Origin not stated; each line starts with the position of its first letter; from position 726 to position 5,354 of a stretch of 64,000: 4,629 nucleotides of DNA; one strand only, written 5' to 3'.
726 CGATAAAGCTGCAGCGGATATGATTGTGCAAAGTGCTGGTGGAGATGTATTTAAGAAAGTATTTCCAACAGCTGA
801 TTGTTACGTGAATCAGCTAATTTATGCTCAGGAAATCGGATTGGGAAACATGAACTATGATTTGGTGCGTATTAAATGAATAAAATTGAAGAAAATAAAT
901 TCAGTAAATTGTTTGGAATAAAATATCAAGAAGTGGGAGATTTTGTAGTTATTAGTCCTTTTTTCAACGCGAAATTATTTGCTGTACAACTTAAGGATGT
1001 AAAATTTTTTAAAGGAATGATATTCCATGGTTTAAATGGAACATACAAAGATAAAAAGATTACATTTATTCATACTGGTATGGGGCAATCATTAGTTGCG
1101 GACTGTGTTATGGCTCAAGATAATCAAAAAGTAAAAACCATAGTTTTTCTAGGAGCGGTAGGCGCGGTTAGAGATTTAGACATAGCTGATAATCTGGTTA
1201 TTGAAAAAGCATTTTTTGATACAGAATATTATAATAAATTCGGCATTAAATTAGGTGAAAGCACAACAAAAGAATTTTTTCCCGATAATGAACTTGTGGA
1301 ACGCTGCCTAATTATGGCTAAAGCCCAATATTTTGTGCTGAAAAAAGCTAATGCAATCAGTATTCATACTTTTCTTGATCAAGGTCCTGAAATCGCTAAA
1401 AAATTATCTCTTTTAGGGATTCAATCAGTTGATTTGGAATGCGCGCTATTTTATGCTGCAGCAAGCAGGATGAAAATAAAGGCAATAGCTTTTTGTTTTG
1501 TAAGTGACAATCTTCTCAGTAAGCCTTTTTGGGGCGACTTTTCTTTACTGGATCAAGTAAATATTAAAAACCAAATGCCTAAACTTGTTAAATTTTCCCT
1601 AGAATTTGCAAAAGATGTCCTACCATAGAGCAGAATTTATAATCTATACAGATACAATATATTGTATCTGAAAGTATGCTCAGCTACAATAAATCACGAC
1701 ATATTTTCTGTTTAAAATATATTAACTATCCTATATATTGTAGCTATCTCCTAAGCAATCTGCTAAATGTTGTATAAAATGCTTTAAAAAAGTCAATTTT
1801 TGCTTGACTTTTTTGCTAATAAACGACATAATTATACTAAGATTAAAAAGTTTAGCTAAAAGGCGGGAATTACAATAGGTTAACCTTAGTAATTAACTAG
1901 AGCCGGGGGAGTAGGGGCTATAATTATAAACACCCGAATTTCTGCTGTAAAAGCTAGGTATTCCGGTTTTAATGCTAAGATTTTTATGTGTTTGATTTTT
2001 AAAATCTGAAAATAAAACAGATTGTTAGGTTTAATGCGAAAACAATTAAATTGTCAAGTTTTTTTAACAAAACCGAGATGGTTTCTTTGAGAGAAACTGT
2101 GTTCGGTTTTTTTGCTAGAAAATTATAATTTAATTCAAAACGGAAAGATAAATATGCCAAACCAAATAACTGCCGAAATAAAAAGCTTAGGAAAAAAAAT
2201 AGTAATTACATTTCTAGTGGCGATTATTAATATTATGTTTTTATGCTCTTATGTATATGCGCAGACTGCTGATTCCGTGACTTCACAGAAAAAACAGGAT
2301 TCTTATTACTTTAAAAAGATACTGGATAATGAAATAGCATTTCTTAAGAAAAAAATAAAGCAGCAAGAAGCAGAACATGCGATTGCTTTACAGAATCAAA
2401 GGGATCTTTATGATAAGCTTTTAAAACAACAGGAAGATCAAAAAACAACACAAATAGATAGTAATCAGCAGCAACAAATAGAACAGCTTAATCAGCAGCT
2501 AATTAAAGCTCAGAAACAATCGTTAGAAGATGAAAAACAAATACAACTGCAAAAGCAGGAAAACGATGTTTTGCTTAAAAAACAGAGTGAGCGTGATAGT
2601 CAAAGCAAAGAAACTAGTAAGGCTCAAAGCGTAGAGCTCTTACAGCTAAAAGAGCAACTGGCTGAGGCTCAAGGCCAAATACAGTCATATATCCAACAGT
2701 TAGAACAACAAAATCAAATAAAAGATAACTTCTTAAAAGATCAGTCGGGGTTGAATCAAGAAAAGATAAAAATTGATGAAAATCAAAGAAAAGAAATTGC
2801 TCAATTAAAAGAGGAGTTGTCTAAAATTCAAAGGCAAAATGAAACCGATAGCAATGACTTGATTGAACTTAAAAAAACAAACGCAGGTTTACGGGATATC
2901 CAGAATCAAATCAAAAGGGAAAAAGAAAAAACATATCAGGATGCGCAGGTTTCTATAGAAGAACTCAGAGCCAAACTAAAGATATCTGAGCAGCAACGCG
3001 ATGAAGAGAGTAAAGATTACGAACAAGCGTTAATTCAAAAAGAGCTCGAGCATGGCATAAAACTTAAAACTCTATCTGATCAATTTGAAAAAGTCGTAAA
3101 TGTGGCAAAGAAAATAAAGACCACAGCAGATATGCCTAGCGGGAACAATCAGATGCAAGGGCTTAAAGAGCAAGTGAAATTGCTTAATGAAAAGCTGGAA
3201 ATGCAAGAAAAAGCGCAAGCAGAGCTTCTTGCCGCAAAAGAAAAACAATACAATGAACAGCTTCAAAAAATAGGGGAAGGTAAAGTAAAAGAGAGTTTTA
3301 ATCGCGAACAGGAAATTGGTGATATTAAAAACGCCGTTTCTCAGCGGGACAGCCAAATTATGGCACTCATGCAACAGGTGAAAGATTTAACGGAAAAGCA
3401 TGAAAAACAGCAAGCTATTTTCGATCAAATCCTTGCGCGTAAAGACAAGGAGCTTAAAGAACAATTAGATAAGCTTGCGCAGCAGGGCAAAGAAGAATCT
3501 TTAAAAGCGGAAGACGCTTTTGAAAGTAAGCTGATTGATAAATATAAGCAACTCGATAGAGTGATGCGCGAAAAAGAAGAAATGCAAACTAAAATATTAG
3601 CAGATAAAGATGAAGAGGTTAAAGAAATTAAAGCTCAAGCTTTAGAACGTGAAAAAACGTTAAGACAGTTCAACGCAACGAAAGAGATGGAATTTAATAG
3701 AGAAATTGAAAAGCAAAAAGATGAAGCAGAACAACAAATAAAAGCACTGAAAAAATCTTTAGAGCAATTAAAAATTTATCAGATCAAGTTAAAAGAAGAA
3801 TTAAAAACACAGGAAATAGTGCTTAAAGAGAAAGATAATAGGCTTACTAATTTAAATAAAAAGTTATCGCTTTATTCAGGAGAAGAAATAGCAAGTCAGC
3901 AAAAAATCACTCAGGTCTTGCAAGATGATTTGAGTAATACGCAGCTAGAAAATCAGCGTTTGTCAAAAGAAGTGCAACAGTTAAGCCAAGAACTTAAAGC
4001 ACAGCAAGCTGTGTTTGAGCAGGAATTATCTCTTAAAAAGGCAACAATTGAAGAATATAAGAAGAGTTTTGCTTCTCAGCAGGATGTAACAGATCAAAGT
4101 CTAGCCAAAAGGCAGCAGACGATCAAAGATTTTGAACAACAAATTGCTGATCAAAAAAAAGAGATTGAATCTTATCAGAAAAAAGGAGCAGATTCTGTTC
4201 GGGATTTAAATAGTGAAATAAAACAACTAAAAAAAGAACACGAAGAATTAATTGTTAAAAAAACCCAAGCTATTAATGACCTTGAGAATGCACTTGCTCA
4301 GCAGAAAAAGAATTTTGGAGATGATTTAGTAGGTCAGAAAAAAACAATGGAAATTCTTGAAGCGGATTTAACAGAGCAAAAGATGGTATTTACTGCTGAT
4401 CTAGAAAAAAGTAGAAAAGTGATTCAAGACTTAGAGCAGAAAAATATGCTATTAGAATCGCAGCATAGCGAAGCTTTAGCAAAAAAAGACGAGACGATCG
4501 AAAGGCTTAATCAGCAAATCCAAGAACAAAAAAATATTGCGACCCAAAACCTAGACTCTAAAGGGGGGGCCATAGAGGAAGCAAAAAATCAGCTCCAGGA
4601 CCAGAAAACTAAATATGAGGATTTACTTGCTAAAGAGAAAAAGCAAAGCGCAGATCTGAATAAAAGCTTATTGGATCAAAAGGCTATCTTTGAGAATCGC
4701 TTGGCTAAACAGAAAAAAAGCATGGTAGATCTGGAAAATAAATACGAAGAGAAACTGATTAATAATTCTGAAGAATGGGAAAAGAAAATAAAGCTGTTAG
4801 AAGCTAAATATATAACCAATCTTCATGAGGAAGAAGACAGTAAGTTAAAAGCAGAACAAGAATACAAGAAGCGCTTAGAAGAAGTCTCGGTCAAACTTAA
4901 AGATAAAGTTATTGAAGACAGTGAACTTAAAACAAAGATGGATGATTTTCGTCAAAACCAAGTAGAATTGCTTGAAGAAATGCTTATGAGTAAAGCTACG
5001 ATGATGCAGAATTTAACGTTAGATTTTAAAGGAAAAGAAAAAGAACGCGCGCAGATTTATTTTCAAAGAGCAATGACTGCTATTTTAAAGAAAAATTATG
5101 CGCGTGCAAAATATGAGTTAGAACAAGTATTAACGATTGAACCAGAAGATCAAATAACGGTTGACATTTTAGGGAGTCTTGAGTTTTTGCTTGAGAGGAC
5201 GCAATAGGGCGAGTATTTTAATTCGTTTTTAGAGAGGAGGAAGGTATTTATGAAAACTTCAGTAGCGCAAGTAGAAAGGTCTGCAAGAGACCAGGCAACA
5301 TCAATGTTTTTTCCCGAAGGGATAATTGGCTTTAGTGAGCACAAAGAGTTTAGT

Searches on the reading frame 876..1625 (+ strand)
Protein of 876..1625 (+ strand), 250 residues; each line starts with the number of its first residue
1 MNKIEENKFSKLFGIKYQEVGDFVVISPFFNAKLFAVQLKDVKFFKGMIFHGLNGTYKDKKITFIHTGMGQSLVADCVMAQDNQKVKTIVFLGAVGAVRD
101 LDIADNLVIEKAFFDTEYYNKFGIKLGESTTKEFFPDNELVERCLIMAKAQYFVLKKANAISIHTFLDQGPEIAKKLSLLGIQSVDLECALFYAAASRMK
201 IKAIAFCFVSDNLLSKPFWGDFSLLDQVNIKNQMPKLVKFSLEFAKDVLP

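Call 44: search_protein_families(library=pfam, proteins=[window:876-1625:+])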
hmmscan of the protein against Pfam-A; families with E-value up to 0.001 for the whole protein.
window:876-1625:+ (250 aa): 1 family
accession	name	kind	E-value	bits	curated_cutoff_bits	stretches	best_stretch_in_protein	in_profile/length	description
PF01048.26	PNP_UDP_1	-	7.5e-18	65.2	25.1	1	30-215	10-202/233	Phosphorylase superfamily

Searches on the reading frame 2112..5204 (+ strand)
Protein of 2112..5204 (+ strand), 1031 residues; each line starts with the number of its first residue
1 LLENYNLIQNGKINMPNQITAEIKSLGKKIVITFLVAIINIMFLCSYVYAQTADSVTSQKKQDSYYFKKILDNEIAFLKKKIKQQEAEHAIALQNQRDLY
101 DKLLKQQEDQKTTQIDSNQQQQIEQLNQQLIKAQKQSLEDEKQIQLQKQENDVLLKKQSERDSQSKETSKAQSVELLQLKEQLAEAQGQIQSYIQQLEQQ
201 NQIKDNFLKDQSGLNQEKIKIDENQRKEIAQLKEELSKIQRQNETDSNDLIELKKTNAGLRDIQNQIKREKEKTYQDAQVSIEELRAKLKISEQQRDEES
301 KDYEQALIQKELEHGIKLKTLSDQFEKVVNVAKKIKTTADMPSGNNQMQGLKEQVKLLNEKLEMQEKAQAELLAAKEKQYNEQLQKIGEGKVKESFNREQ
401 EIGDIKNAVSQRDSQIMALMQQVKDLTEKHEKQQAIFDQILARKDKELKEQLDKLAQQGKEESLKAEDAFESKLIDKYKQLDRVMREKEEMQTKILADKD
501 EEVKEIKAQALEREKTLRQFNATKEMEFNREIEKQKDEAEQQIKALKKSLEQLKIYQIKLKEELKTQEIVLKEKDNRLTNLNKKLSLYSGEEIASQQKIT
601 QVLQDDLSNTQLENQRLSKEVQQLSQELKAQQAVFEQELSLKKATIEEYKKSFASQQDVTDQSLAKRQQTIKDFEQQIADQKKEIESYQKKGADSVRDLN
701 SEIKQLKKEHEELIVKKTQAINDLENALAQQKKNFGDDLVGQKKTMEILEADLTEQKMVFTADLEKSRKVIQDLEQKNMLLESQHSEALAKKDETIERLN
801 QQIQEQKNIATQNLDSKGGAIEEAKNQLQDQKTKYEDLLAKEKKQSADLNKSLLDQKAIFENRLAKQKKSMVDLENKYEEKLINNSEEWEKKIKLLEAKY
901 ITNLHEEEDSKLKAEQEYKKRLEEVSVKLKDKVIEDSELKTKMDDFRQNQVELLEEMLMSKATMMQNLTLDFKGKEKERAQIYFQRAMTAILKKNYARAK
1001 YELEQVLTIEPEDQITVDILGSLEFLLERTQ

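Call 44: search_protein_families(library=pfam, proteins=[window:2112-5204:+])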
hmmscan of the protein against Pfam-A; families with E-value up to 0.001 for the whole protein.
window:2112-5204:+ (1031 aa): 0 families

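Call 45: search_solved_structures(query=window:2112-5204:+, max_evalue=0.01)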
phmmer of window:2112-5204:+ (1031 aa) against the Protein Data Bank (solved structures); distinct sequences matched with E-value up to 0.01: 0.
